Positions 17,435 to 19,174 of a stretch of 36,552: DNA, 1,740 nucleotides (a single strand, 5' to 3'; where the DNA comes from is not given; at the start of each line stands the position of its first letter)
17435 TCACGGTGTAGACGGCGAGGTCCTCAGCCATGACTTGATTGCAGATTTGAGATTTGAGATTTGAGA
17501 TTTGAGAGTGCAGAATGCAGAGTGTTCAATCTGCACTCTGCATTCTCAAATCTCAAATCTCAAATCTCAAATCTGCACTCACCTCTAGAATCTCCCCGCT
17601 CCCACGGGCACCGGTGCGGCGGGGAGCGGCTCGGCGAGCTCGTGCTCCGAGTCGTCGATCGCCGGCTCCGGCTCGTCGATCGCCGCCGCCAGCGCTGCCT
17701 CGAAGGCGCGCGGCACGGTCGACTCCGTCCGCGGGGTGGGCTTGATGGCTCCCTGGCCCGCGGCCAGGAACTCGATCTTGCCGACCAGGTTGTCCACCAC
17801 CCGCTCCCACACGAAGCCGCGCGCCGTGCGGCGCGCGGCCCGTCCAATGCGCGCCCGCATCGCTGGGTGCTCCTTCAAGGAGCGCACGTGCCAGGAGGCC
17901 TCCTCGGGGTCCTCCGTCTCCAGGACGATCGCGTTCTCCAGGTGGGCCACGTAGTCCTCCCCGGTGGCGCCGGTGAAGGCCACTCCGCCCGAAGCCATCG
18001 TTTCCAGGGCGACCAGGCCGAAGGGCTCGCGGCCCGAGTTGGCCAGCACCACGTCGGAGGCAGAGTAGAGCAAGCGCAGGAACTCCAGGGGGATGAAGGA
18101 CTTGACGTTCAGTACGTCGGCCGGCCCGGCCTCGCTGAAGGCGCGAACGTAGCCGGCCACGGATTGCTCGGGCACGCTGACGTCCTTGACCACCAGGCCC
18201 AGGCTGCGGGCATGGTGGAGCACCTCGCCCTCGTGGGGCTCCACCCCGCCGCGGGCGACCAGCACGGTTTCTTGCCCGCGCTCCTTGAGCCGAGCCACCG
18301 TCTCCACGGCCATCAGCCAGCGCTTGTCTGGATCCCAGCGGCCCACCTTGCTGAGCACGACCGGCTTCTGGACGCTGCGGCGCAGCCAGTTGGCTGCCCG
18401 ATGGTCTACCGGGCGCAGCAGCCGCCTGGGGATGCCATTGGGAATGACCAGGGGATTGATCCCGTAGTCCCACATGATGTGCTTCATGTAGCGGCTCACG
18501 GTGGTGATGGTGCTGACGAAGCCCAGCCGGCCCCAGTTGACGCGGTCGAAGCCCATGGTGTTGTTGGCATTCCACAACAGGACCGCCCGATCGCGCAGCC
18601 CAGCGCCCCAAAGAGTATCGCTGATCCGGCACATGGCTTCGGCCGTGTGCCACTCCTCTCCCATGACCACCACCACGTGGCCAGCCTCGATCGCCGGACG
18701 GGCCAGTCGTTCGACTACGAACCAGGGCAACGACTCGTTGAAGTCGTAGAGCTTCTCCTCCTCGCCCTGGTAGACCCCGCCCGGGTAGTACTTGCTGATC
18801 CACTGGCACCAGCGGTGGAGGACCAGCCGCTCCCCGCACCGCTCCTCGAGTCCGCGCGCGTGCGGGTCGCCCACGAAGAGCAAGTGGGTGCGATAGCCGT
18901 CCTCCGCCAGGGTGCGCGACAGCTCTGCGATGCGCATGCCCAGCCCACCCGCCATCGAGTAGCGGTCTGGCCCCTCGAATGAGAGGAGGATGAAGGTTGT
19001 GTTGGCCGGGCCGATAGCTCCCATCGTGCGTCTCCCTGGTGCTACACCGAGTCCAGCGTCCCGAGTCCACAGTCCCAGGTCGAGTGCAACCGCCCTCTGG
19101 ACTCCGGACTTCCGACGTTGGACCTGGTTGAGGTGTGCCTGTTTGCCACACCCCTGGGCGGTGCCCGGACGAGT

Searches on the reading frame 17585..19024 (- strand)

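Call 47: search_protein_families(library=pfam, proteins=[window:17585-19024:-], max_evalue=0.0001)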
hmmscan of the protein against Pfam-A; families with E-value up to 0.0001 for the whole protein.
window:17585-19024:- (479 aa): 4 families
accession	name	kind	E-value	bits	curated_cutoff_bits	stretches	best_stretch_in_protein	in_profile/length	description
PF00534.26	Glycos_transf_1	-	9.2e-17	61.5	26.4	1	219-399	13-171/172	Glycosyl transferases group 1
PF13692.12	Glyco_trans_1_4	-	8.7e-09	36.2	27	1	305-383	61-139/142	Glycosyl transferases group 1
PF13439.12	Glyco_transf_4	-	9.7e-08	32.7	28.5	0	165-199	130-167/170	Glycosyltransferase Family 4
PF13524.12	Glyco_trans_1_2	-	1.2e-06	29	25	1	306-413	30-142/144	Glycosyl transferase-like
